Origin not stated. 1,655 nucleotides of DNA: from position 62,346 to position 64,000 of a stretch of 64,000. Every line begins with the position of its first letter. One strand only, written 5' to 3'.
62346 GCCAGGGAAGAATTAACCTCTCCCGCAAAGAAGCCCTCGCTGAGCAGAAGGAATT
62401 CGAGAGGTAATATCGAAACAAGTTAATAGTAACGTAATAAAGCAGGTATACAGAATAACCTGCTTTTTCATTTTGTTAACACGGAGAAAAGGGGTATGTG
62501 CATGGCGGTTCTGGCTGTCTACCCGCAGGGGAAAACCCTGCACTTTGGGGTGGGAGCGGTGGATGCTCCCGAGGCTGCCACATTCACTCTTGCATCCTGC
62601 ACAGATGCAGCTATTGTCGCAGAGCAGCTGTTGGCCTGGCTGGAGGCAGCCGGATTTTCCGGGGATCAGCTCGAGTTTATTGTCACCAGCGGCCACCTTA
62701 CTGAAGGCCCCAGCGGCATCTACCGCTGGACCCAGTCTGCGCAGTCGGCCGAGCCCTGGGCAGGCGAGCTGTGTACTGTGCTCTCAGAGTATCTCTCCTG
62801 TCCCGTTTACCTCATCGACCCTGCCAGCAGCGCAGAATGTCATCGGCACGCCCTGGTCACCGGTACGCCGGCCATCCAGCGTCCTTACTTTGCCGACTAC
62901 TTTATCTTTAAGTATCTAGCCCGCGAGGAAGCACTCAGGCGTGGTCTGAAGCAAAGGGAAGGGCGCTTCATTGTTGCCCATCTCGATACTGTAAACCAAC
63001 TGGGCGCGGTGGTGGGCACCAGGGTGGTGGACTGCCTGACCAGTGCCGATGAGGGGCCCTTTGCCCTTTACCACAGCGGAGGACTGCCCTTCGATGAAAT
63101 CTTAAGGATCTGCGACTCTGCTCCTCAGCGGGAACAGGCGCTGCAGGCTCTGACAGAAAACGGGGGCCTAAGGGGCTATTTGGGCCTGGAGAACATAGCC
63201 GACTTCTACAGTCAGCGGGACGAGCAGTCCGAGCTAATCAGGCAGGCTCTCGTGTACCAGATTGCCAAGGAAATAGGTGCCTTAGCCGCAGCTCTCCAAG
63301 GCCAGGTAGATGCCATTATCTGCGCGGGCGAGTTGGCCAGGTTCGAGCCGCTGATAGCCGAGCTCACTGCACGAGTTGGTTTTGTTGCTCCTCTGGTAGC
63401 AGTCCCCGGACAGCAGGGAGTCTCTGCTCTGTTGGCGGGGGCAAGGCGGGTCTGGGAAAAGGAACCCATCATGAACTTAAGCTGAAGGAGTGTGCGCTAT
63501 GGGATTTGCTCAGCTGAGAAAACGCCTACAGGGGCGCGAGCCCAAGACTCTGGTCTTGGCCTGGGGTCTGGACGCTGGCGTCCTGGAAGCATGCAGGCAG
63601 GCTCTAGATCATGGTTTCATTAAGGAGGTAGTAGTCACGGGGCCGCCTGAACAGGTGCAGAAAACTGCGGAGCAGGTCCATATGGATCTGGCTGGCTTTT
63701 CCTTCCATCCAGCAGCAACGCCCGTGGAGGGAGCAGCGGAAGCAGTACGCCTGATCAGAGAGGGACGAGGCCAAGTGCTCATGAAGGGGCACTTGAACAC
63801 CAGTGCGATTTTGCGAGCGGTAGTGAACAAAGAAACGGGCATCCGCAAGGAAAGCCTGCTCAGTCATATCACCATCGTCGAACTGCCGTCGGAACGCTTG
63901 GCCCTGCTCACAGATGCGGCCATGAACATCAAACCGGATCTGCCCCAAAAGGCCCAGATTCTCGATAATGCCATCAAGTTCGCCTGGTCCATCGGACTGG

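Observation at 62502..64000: Butyrate-kinase homolog with degenerate ATP/phosphate motifs, encoded with a ptb-like gene downstream of pnp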

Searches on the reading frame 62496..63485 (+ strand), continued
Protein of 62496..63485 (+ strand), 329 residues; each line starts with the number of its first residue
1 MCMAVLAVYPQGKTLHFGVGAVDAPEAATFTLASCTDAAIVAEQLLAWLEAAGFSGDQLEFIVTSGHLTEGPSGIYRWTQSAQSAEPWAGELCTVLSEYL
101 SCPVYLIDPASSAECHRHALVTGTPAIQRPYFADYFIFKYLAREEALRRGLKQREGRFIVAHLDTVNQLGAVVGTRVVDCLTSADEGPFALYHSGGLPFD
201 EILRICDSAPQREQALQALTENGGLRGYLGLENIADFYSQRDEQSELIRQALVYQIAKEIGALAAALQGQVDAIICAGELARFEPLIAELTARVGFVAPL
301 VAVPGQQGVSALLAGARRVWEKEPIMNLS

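Call 46: find_encoding_contigs(protein=P0076, flank=8000, max_places=2)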
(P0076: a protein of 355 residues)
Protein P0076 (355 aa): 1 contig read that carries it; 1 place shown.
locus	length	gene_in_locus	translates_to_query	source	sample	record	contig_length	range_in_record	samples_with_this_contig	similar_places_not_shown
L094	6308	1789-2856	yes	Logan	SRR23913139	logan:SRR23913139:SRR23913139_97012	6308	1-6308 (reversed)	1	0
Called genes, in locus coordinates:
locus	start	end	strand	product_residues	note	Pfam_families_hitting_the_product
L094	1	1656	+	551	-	?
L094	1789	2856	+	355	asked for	PF00871:Acetate_kinase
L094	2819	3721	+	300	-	PF01515:PTA_PTB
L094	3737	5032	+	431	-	PF00871:Acetate_kinase, PF00037:Fer4 (faint), PF12797:Fer4_2 (faint), PF12800:Fer4_4 (faint), PF12837:Fer4_6 (faint), PF12838:Fer4_7, PF13237:Fer4_10 (weak), PF14697:Fer4_21 (weak)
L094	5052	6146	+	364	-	PF01855:POR_N, PF02780:Transketolase_C (weak), PF17147:PFOR_II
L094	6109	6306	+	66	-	?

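Call 48: find_encoding_contigs(protein=P0079, flank=8000, max_places=2)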
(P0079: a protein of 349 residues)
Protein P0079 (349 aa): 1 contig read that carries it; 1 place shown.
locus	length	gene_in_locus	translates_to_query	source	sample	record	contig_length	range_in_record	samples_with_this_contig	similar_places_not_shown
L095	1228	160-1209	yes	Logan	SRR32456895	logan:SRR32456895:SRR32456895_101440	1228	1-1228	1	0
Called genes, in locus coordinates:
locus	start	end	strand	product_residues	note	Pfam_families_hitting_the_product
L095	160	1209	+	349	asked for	PF00871:Acetate_kinase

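Call 49: find_encoding_contigs(protein=P0080, flank=8000, max_places=2)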
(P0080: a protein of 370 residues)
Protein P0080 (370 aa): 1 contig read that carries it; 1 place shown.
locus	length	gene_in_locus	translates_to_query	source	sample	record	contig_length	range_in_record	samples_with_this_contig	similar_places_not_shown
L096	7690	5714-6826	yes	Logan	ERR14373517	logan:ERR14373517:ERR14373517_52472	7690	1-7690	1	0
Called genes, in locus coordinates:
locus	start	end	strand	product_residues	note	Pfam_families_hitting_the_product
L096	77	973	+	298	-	PF01513:NAD_kinase, PF20143:NAD_kinase_C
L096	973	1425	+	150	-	PF01316:Arg_repressor, PF02863:Arg_repressor_C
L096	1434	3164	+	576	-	PF02463:SMC_N, PF13476:AAA_23, PF13555:AAA_29 (weak)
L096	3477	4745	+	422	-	PF13180:PDZ_2 (weak), PF17820:PDZ_6 (weak), PF05580:Peptidase_S55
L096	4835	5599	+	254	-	PF00072:Response_reg, PF08769:Spo0A_C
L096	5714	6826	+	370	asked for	PF00871:Acetate_kinase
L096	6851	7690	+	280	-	?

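Call 64: search_protein_families(library=ncbifam, proteins=[P0038, P0076, P0080, P0079, P0023, P0037, P0036, P0002], max_evalue=1e-10)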
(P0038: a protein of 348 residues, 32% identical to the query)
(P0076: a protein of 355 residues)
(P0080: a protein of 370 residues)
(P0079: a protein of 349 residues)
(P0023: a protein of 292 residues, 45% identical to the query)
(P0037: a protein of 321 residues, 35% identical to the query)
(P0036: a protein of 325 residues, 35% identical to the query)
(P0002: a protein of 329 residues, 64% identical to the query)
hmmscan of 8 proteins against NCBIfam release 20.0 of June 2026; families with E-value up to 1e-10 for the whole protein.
P0038 (348 aa): 6 families
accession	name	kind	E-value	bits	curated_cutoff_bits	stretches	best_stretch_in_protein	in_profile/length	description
NF002834.0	PRK03011.1-5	subfamily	8.6e-124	413.2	222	1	1-344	3-355/357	butyrate kinase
TIGR02707.1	butyr_kinase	equivalog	9.2e-112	373.5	289.1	1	3-342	2-350/351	butyrate kinase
TIGR00016.1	ackA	subfamily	8.3e-20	70.9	293.4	1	142-304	179-348/405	acetate/propionate family kinase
NF009045.0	PRK12379.1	equivalog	9.3e-17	60.9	580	1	142-305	169-337/402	propionate kinase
NF005462.0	PRK07058.1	equivalog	1.6e-13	50.5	486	1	166-298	197-331/396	acetate/propionate family kinase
NF009099.0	PRK12440.1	equivalog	2.3e-13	49.9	693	1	143-298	174-333/397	acetate/propionate family kinase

P0076 (355 aa): 4 families
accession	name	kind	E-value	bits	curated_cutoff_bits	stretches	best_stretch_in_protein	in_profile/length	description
NF002834.0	PRK03011.1-5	subfamily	7.7e-93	311.4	222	1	34-337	47-355/357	butyrate kinase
TIGR02707.1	butyr_kinase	equivalog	8e-81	271.8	289.1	1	36-335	46-350/351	butyrate kinase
TIGR00016.1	ackA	subfamily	1.4e-12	47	293.4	1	137-306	180-357/405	acetate/propionate family kinase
NF009045.0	PRK12379.1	equivalog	2.2e-12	46.5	580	1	136-306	169-346/402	propionate kinase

P0080 (370 aa): 6 families
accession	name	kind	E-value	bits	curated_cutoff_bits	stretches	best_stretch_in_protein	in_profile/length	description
NF002834.0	PRK03011.1-5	subfamily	1.5e-133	445.3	222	1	21-370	4-355/357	butyrate kinase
TIGR02707.1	butyr_kinase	equivalog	1.6e-120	402.4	289.1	1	21-368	1-350/351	butyrate kinase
TIGR00016.1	ackA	subfamily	1.9e-18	66.4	293.4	1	179-322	193-339/405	acetate/propionate family kinase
NF009045.0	PRK12379.1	equivalog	4.4e-17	62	580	1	172-328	176-334/402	propionate kinase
NF009099.0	PRK12440.1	equivalog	9.2e-13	47.9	693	1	179-322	187-331/397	acetate/propionate family kinase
NF005462.0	PRK07058.1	equivalog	1.4e-12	47.3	486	1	190-322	198-329/396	acetate/propionate family kinase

P0079 (349 aa): 6 families
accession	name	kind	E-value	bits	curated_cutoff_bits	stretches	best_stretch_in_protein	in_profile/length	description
NF002834.0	PRK03011.1-5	subfamily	1.3e-117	392.9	222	1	1-344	3-355/357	butyrate kinase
TIGR02707.1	butyr_kinase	equivalog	7.8e-105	350.7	289.1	1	3-340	2-348/351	butyrate kinase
TIGR00016.1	ackA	subfamily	5.7e-19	68.1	293.4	1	148-313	185-357/405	acetate/propionate family kinase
NF005462.0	PRK07058.1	equivalog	3.2e-14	52.8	486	1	148-313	180-347/396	acetate/propionate family kinase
NF009099.0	PRK12440.1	equivalog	7.7e-12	44.9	693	1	152-296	183-331/397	acetate/propionate family kinase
NF009063.0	PRK12397.1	equivalog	2.5e-11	42.9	659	0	148-313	179-350/404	acetate/propionate family kinase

P0023 (292 aa): 2 families
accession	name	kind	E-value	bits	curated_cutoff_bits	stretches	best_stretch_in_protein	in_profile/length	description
NF002834.0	PRK03011.1-5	subfamily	3.6e-42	144.7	222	1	69-292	114-342/357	butyrate kinase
TIGR02707.1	butyr_kinase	equivalog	5.9e-38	130.8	289.1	1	69-292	111-339/351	butyrate kinase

P0037 (321 aa): 2 families
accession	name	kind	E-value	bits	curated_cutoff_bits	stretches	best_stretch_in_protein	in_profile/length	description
NF002834.0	PRK03011.1-5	subfamily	5.7e-43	147.4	222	1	83-317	111-350/357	butyrate kinase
TIGR02707.1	butyr_kinase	equivalog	7.5e-35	120.6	289.1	1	84-316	109-346/351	butyrate kinase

P0036 (325 aa): 2 families
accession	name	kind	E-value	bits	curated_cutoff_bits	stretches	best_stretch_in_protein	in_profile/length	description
NF002834.0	PRK03011.1-5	subfamily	7.9e-46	156.8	222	1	75-317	96-343/357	butyrate kinase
TIGR02707.1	butyr_kinase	equivalog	6.6e-42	143.8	289.1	1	64-318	82-341/351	butyrate kinase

P0002 (329 aa): 2 families
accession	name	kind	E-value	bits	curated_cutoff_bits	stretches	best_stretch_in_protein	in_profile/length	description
NF002834.0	PRK03011.1-5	subfamily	2.9e-54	184.5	222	1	41-323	53-349/357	butyrate kinase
TIGR02707.1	butyr_kinase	equivalog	6.8e-46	156.9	289.1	1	41-322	50-345/351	butyrate kinase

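Call 74: find_encoding_contigs(protein=P0077, flank=6000, max_places=3)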
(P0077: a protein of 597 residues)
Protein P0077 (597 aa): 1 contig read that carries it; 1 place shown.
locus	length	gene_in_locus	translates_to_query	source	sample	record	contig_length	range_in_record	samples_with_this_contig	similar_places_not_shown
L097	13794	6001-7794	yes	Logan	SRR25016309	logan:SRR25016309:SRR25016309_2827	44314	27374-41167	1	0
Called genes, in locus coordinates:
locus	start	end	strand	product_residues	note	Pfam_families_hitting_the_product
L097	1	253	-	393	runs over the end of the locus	PF12671:Amidase_6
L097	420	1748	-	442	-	PF22872:DUF7018 (weak)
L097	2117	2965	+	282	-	PF19293:CdaA_N, PF02457:DAC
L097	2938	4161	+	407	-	PF07949:YbbR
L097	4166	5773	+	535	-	PF28550:DUF8436, PF01266:DAO (faint), PF03486:HI0933_like (weak), PF21688:FAD-depend_C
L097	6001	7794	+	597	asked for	PF00871:Acetate_kinase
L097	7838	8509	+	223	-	-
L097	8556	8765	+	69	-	PF12797:Fer4_2 (weak), PF12837:Fer4_6 (faint), PF13237:Fer4_10, PF25160:LdpA_Fe-S-bd (faint), PF00037:Fer4 (weak), PF14697:Fer4_21 (weak), PF12838:Fer4_7, PF13187:Fer4_9 (weak), +3 more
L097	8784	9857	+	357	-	PF01855:POR_N, PF02780:Transketolase_C (weak), PF17147:PFOR_II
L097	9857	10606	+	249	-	PF02775:TPP_enzyme_C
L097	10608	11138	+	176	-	PF01558:POR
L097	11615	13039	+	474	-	PF02554:CstA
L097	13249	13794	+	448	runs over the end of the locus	PF02878:PGM_PMM_I, PF02879:PGM_PMM_II, PF02880:PGM_PMM_III, PF00408:PGM_PMM_IV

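Call 75: predict_structure(alignment_id=A5)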
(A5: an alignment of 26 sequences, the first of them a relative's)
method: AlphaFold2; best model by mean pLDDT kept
length: 292 residues; sequences in the alignment: 26
mean_pLDDT: 86.1   pTM: 0.84
mean pLDDT of the five models: 86.1, 85.9, 85.8, 85.1, 82.1
residues with pLDDT >= 90: 154; 70-90: 104; 50-70: 32; < 50: 2
segments of 3 or more residues with pLDDT < 50: none
pLDDT, mean of each block of 10 residues (from residue 1): 90 91 91 74 94 94 87 93 64 63 74 94 95 95 92 88 74 61 81 77 85 86 90 93 95 94 95 97 91 83
secondary structure, 60 per line:
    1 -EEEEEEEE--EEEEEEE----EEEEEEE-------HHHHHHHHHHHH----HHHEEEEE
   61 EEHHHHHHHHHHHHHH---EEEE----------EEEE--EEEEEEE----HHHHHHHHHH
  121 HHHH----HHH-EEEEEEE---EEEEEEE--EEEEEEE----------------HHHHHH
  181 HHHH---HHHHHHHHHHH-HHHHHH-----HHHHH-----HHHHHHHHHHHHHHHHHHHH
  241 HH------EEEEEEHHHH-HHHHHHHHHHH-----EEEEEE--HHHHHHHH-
elements in order: E2-9 E12-18 E23-29 H37-48 E56-62 H63-76 E80-83 E94-97 E100-106 H111-124 E133-139 E143-149 E152-158 H175-184 H188-198 H200-205 H211-215 H221-242 E249-254 H255-258 H260-270 E276-281 H284-291

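Call 78: search_protein_families(library=pfam, proteins=[P0116, P0131, P0167, P0189, P0139, P0144, P0089, P0161, P0198], max_evalue=0.00001)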
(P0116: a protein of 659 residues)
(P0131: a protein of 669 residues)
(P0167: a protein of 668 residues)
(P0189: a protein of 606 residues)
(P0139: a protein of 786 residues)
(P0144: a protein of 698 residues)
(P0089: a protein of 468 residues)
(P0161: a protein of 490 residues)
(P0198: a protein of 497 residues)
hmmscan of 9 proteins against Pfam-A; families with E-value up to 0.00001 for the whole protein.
P0116 (659 aa): 2 families
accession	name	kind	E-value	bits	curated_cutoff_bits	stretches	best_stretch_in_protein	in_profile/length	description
PF04392.18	ABC_sub_bind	-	2.3e-19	70.2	25.9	1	401-644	34-278/293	ABC transporter substrate binding protein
PF00871.23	Acetate_kinase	-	4.5e-17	62.2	22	1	172-311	190-333/392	Acetokinase family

P0131 (669 aa): 2 families
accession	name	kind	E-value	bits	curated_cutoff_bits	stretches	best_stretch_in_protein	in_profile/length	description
PF01515.24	PTA_PTB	-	4.3e-32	112.2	24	1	445-657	106-317/319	Phosphate acetyl/butaryl transferase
PF00871.23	Acetate_kinase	-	3.7e-22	79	22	1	144-304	171-333/392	Acetokinase family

P0167 (668 aa): 2 families
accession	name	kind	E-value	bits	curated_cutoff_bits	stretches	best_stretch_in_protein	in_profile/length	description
PF04392.18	ABC_sub_bind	-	1e-35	123.8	25.9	1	380-660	17-291/293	ABC transporter substrate binding protein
PF00871.23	Acetate_kinase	-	1.6e-17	63.7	22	1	154-316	174-340/392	Acetokinase family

P0189 (606 aa): 3 families
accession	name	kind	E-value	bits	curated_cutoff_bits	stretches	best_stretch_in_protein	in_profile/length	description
PF01128.25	IspD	-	9.6e-48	163.3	27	1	377-602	1-220/221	2-C-methyl-D-erythritol 4-phosphate cytidylyltransferase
PF00871.23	Acetate_kinase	-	3.2e-20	72.6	22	1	151-303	178-333/392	Acetokinase family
PF12804.13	NTP_transf_3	-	8.4e-14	52.5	27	1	379-510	1-122/160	MobA-like NTP transferase domain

P0139 (786 aa): 2 families
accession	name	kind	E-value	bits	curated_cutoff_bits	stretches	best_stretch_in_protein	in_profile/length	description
PF05525.19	Branch_AA_trans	-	1.6e-123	413.3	22.3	1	12-426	4-426/429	Branched-chain amino acid transport protein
PF00871.23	Acetate_kinase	-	1e-16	61.1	22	1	583-736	176-332/392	Acetokinase family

P0144 (698 aa): 2 families
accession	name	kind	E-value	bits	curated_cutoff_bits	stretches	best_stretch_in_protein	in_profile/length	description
PF00871.23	Acetate_kinase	-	6.4e-19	68.3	22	1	492-655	178-344/392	Acetokinase family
PF01515.24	PTA_PTB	-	2.1e-18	67.3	24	1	87-301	110-318/319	Phosphate acetyl/butaryl transferase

P0089 (468 aa): 2 families
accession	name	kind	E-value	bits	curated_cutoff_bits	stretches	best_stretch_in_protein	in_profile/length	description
PF00871.23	Acetate_kinase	-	4.6e-20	72.1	22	1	265-418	176-332/392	Acetokinase family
PF22629.2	ACT_AHAS_ss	-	2e-10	41.1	27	1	10-75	2-66/67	AHAS small subunit-like ACT domain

P0161 (490 aa): 1 family
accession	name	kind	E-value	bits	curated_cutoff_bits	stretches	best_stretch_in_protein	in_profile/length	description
PF00871.23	Acetate_kinase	-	4.1e-18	65.6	22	1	291-448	185-348/392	Acetokinase family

P0198 (497 aa): 4 families
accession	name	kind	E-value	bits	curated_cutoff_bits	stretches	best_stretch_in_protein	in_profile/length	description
PF00871.23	Acetate_kinase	-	5e-20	72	22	1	302-453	183-338/392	Acetokinase family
PF00293.34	NUDIX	-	1.2e-17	64.6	21.1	1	9-120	4-123/134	NUDIX domain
PF14815.12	NUDIX_4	-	3.2e-15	56.4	35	1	11-125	2-108/113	NUDIX domain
PF00480.26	ROK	-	9.8e-08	32.3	22.9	1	293-462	100-259/294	ROK family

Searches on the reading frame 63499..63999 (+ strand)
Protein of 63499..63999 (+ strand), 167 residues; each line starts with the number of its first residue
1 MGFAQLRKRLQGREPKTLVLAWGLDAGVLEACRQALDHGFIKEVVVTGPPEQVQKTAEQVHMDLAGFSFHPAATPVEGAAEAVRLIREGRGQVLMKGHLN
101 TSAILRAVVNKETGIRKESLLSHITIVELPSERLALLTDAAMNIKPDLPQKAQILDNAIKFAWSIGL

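Call 5: search_protein_families(library=pfam, proteins=[window:63499-63999:+], max_evalue=1)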
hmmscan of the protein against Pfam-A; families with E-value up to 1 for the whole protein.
window:63499-63999:+ (167 aa): 2 families
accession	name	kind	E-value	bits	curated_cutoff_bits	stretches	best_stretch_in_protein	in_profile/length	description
PF01515.24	PTA_PTB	-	2.6e-15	57.1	24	2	81-166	107-192/319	Phosphate acetyl/butaryl transferase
PF19461.4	DUF5998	-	0.21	11.7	25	1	96-137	20-61/179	Family of unknown function (DUF5998)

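Call 6: search_protein_families(library=ncbifam, proteins=[window:63499-63999:+], max_evalue=1)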
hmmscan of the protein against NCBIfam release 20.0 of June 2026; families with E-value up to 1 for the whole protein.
window:63499-63999:+ (167 aa): 10 families
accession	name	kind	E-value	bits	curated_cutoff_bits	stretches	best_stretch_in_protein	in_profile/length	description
NF004472.0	PRK05805.1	subfamily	4.9e-40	137.4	399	1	3-166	5-168/302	phosphate butyryltransferase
TIGR02706.1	P_butyryltrans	equivalog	1e-38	133.2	410.5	1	3-166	1-164/294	phosphate butyryltransferase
NF006045.0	PRK08190.1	subfamily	1.3e-33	116.6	282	1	4-166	165-327/467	bifunctional enoyl-CoA hydratase/phosphate acetyltransferase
NF008852.0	PRK11890.1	subfamily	5e-33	114.5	413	1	3-165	10-172/315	phosphate acetyltransferase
NF005837.0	PRK07742.1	equivalog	6.1e-33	114.4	409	1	3-166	3-167/299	phosphate butyryltransferase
TIGR02709.1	branched_ptb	equivalog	1.7e-15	57.4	475.15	1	78-167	56-145/271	branched-chain phosphotransacylase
NF007233.1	PRK09653.1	subfamily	3e-07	30.3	310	2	83-165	107-189/319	phosphotransacetylase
TIGR00651.1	pta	equivalog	2.2e-05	24.1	311.2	2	94-165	105-176/304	phosphate acetyltransferase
NF041218.1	BagM_FevK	exception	0.018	14.4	420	1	75-121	9-55/215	bagremycin/ferroverdin biosynthesis UbiX family decarboxylase BagM/FevK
NF004167.0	PRK05632.1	equivalog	0.05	12.1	418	1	14-65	396-447/708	phosphate acetyltransferase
